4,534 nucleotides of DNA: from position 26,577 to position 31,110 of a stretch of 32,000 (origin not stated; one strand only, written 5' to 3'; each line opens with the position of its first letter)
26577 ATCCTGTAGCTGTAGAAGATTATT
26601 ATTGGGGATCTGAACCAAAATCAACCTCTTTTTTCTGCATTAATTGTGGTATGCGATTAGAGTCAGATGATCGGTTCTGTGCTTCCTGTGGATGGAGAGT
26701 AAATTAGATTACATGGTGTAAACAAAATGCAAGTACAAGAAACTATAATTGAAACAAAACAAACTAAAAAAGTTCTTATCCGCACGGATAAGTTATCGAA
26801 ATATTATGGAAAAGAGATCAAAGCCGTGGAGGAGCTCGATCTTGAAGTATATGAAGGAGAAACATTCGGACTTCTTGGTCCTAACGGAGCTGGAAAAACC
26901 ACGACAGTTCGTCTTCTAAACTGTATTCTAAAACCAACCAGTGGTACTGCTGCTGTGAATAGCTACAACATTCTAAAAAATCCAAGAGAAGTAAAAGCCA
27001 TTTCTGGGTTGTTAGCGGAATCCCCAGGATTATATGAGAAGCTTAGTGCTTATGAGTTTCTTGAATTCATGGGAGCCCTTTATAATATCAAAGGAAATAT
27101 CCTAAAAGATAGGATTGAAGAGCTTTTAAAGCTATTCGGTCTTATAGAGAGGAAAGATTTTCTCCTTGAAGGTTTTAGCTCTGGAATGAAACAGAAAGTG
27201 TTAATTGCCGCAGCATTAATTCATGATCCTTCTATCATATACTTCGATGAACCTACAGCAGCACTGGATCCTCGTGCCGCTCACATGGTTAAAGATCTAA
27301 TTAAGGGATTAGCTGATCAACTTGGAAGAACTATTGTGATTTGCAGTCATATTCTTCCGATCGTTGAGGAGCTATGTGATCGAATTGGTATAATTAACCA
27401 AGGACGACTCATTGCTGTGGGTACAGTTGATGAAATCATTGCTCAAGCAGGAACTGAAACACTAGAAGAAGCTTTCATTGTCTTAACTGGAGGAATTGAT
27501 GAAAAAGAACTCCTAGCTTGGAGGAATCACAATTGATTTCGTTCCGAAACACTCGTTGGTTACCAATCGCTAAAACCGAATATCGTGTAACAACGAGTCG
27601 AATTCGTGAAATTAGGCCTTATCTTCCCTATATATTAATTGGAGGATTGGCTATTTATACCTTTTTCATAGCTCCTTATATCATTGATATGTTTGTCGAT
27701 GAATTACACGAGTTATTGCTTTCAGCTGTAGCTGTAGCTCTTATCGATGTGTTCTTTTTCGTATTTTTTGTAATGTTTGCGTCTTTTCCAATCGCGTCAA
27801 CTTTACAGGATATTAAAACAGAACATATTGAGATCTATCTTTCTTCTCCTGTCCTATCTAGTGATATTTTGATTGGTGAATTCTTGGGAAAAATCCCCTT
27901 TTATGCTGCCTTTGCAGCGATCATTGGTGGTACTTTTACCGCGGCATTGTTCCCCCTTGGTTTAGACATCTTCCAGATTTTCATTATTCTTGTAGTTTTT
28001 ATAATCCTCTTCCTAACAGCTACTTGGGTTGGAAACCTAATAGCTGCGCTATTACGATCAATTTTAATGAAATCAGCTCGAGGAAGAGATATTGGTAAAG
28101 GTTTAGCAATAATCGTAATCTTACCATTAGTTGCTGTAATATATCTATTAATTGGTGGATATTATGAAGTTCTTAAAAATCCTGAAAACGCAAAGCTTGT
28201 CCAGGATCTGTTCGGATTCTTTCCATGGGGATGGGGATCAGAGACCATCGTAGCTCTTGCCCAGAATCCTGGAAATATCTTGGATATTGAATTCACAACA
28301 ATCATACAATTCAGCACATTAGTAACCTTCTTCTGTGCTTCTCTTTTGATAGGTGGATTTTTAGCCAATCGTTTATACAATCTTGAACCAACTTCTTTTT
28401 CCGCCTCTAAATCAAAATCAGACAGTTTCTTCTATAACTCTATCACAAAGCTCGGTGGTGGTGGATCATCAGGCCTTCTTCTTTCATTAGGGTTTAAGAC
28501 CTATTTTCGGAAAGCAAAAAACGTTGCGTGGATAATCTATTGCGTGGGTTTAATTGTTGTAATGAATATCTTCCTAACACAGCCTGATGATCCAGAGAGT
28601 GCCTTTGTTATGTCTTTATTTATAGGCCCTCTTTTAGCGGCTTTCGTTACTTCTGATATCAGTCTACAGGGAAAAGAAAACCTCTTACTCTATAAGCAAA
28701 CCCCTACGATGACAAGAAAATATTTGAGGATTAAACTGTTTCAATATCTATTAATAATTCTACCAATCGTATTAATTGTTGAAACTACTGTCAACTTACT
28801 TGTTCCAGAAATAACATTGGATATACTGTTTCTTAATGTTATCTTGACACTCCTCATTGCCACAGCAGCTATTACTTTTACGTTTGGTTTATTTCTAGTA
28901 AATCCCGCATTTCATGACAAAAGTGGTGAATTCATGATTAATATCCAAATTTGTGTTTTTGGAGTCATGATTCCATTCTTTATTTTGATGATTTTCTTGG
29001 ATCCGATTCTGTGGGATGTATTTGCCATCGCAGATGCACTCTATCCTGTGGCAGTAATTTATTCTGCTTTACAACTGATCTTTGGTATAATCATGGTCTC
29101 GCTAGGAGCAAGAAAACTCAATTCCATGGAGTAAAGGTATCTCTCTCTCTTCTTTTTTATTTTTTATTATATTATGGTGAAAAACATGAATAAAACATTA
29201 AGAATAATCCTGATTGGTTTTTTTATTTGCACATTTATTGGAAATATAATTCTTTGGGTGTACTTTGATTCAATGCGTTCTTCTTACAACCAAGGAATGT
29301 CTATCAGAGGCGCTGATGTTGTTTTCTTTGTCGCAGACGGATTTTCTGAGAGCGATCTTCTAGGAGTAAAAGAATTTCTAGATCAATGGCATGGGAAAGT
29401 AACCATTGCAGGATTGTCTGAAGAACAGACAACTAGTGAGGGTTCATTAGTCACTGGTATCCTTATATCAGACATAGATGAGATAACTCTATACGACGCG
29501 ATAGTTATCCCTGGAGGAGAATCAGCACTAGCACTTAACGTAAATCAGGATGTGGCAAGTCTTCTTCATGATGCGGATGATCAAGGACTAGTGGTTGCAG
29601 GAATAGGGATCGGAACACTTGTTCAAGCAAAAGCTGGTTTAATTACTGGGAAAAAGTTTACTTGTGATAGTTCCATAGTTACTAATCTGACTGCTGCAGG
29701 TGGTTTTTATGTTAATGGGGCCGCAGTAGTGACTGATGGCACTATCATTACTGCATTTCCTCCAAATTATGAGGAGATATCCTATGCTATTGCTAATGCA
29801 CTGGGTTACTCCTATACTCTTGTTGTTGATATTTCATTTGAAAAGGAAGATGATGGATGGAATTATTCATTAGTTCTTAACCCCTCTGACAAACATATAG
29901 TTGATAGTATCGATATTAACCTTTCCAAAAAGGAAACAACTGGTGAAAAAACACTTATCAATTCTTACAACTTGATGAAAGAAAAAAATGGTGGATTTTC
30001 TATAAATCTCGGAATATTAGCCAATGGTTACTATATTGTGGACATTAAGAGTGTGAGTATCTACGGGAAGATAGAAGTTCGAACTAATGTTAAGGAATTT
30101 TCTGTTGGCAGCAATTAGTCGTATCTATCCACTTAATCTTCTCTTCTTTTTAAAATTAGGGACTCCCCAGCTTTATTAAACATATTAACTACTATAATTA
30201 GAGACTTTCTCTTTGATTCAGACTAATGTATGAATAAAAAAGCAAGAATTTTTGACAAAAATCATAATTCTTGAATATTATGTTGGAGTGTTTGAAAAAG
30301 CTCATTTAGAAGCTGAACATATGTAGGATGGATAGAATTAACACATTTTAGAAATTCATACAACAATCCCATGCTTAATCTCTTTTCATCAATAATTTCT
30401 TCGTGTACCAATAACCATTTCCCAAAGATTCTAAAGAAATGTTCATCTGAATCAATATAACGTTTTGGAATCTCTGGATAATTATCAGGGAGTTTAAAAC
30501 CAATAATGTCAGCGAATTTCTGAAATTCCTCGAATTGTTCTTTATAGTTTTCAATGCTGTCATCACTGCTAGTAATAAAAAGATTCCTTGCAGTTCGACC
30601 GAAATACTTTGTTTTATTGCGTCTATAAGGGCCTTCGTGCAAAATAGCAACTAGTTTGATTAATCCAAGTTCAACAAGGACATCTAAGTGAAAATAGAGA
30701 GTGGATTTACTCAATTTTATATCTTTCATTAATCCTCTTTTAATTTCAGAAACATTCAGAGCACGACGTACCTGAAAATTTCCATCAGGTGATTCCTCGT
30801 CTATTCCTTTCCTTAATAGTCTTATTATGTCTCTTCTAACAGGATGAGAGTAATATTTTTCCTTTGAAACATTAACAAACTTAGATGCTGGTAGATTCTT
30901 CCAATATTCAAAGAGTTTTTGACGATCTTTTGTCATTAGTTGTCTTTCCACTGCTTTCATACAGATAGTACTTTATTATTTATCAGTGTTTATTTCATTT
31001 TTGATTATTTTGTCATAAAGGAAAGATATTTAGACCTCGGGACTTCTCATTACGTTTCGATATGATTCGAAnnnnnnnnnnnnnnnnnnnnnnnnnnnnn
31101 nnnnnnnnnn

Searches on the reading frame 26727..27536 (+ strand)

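Call 7: search_protein_families(library=pfam, proteins=[window:26727-27536:+], max_evalue=0.01)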
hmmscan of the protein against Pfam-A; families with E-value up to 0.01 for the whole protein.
window:26727-27536:+ (269 aa): 5 families
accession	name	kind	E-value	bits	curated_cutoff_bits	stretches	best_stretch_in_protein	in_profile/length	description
PF00005.33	ABC_tran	-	1.8e-24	87.3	25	1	35-178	2-137/137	ABC transporter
PF13304.12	AAA_21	-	8.3e-10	39.6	27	1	142-208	230-298/304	AAA domain, putative AbiEii toxin, Type IV TA system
PF13175.12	AAA_15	-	0.00024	21.3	32.1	0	165-208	326-369/374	AAA ATPase domain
PF02463.25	SMC_N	-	0.0016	18.3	40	0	141-206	128-196/220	RecF/RecN/SMC N terminal domain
PF03215.21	Rad17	-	0.0058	17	23.8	1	41-121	39-121/186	Rad17 P-loop domain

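Call 49: search_protein_families(library=padloc, proteins=[window:26727-27536:+], max_evalue=0.01)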
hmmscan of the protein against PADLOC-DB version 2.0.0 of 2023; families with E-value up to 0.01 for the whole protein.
window:26727-27536:+ (269 aa): 19 families
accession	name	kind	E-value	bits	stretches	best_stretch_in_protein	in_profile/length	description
PDLC04135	mad3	-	1e-24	85.8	2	147-248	261-367/374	mads_3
PDLC02980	AriA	-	3.7e-09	35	1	143-208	231-298/304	-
PDLC04214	HEC-02A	-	1.1e-06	26.2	1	157-216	227-285/338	-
PDLC04140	mad8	-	1.5e-06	26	1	34-211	17-235/314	mads_8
PDLC02914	ATPase-Toprim_I-B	-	1.7e-05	22.2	1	148-217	183-252/443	-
PDLC04175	HEC-01A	-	2.2e-05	21.7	0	149-208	248-307/363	-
PDLC02979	AriA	-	3.6e-05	21.7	0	87-208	243-368/373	-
PDLC04213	HEC-02A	-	8.4e-05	20.3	1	159-208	223-271/337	-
PDLC02981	AriAB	-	0.00018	18.3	0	144-215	304-379/694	-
PDLC04146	HEC-02B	-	0.0002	18.5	1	159-216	230-286/344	-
PDLC00075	GajA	-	0.0013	15.4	0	36-69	16-47/536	AAA ATPase domain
PDLC00082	GajA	-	0.0017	14.8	1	37-92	17-71/694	AAA ATPase domain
PDLC02335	AbiLi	-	0.002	15.2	0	46-69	78-101/326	AbiLi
PDLC00289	PtuA1|PtuA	-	0.0037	14.4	0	132-208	210-287/404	AAA ATPase domain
PDLC03878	NsnB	-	0.0059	14.4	0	157-220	226-286/345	-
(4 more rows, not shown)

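Call 66: search_protein_families(library=ncbifam, proteins=[window:26727-27536:+], max_evalue=0.001)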
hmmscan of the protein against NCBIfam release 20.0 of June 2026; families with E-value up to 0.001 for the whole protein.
window:26727-27536:+ (269 aa): 184 families (the best 25 are shown)
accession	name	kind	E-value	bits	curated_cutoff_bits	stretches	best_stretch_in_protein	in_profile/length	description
TIGR01188.1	drrA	subfamily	2.6e-76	256.8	312.45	1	25-247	1-221/302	daunorubicin resistance ABC transporter, ATP-binding protein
TIGR03522.1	GldA_ABC_ATP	equivalog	5.3e-57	193.6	402.6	1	18-248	3-230/301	gliding motility-associated ABC transporter ATP-binding subunit GldA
NF033858.1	ABC2_perm_RbbA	equivalog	1.1e-49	169.2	1050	1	7-253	256-500/909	ribosome-associated ATPase/putative transporter RbbA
TIGR03740.1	galliderm_ABC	subfamily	2.1e-45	155.1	309.75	1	19-235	2-209/223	lantibiotic protection ABC transporter ATP-binding subunit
NF010060.0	PRK13537.1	equivalog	1.8e-43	148.7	521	1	12-240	10-236/314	nodulation factor ABC transporter ATP-binding protein NodI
TIGR03864.1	PQQ_ABC_ATP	hypoth_equivalog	5.9e-40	137.2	302.25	1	19-254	3-236/236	ABC transporter, ATP-binding subunit, PQQ-dependent alcohol dehydrogenase system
NF010059.0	PRK13536.1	equivalog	1.2e-39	136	549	1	10-244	36-269/342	nodulation factor ABC transporter ATP-binding protein NodI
TIGR01288.1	nodI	equivalog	8.8e-39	133.3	424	1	17-243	4-229/303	nodulation factor ABC transporter ATP-binding protein NodI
TIGR02314.1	ABC_MetN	equivalog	2.2e-38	132.1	499.7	1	21-254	8-244/343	methionine ABC transporter ATP-binding protein MetN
TIGR01186.1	proV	subfamily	3.1e-38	131.8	326.6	1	32-248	7-228/363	betaine/proline/choline family ABC transporter ATP-binding protein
TIGR04406.1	LPS_export_lptB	equivalog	1.4e-36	126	240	1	19-241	3-226/239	LPS export ABC transporter ATP-binding protein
NF010171.0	PRK13652.1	equivalog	4.3e-35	121.2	476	1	17-241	3-229/277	cobalt transporter ATP-binding subunit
NF040840.2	tungstate_WtpC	equivalog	2.5e-33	115.8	440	1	18-245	2-226/347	tungstate ABC transporter ATP-binding protein WtpC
NF040933.2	ABC_arch_GlcV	equivalog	5.6e-33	114.3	450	1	18-243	3-235/357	glucose ABC transporter ATP-binding protein GlcV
TIGR04521.1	ECF_ATPase_2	equivalog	1.2e-32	113.2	330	1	29-241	16-236/279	energy-coupling factor transporter ATPase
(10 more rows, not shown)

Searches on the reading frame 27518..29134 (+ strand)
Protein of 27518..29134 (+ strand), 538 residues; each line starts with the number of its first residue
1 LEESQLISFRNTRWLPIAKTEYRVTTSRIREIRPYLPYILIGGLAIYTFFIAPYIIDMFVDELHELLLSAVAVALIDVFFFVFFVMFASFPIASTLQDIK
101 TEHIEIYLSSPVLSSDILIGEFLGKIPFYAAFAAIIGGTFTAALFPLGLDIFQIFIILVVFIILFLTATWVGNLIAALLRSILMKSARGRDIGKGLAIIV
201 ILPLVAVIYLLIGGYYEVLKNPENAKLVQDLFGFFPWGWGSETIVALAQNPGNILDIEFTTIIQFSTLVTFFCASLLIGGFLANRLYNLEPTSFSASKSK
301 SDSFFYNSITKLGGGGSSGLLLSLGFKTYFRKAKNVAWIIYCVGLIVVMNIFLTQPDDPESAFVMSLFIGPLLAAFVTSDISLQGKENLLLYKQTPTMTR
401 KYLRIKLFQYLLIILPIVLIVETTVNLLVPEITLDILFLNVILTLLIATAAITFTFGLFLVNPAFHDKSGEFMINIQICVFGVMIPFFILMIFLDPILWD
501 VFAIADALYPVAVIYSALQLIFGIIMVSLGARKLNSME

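Call 7: search_protein_families(library=pfam, proteins=[window:27518-29134:+], max_evalue=0.01)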
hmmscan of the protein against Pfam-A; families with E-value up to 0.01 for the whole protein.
window:27518-29134:+ (538 aa): 1 family
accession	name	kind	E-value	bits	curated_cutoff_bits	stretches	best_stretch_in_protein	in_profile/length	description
PF01061.29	ABC2_membrane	-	0.00044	20.3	26.9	1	78-182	55-159/211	ABC-2 type transporter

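Call 49: search_protein_families(library=padloc, proteins=[window:27518-29134:+], max_evalue=0.01)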
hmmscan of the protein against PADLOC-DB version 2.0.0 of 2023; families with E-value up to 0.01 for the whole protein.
window:27518-29134:+ (538 aa): 0 families

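Call 66: search_protein_families(library=ncbifam, proteins=[window:27518-29134:+], max_evalue=0.001)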
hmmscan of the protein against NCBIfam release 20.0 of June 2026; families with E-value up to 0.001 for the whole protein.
window:27518-29134:+ (538 aa): 0 families

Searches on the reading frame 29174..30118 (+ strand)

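Call 45: search_protein_families(library=pfam, proteins=[window:29174-30118:+], max_evalue=0.1)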
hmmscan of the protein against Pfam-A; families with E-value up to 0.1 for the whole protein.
window:29174-30118:+ (314 aa): 1 family
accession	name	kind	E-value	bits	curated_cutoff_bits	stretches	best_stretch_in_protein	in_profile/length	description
PF01965.30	DJ-1_PfpI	-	7.6e-19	68.6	26.6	1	49-197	3-152/165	DJ-1/PfpI family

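Call 66: search_protein_families(library=ncbifam, proteins=[window:29174-30118:+], max_evalue=0.001)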
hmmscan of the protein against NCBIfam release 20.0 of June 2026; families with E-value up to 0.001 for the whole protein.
window:29174-30118:+ (314 aa): 4 families
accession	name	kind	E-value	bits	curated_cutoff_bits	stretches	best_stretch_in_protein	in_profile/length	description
TIGR01382.1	PfpI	subfamily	7.1e-20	71.2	139.05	1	49-199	2-156/169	DJ-1/PfpI/YhbO family deglycase/protease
NF040823.1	deglyc_PfpI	equivalog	1.1e-10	41.6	330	1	49-194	3-148/166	deglycase PfpI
TIGR01383.1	not_thiJ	equivalog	1.2e-10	41.5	131.25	1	49-197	2-154/180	DJ-1 family glyoxalase III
NF006902.0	PRK09393.1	equivalog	0.0007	18.9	425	1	68-172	40-141/327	transcriptional regulator FtrA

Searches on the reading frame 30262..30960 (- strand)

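Call 45: search_protein_families(library=pfam, proteins=[window:30262-30960:-], max_evalue=0.1)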
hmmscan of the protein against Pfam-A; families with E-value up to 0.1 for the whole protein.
window:30262-30960:- (232 aa): 2 families
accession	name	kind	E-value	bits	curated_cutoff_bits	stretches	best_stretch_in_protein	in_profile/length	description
PF12840.13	HTH_20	-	5.3e-10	39.6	27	1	38-104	2-51/51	Helix-turn-helix domain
PF01022.26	HTH_5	-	9.8e-07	29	22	1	76-102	20-46/47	Bacterial regulatory protein, arsR family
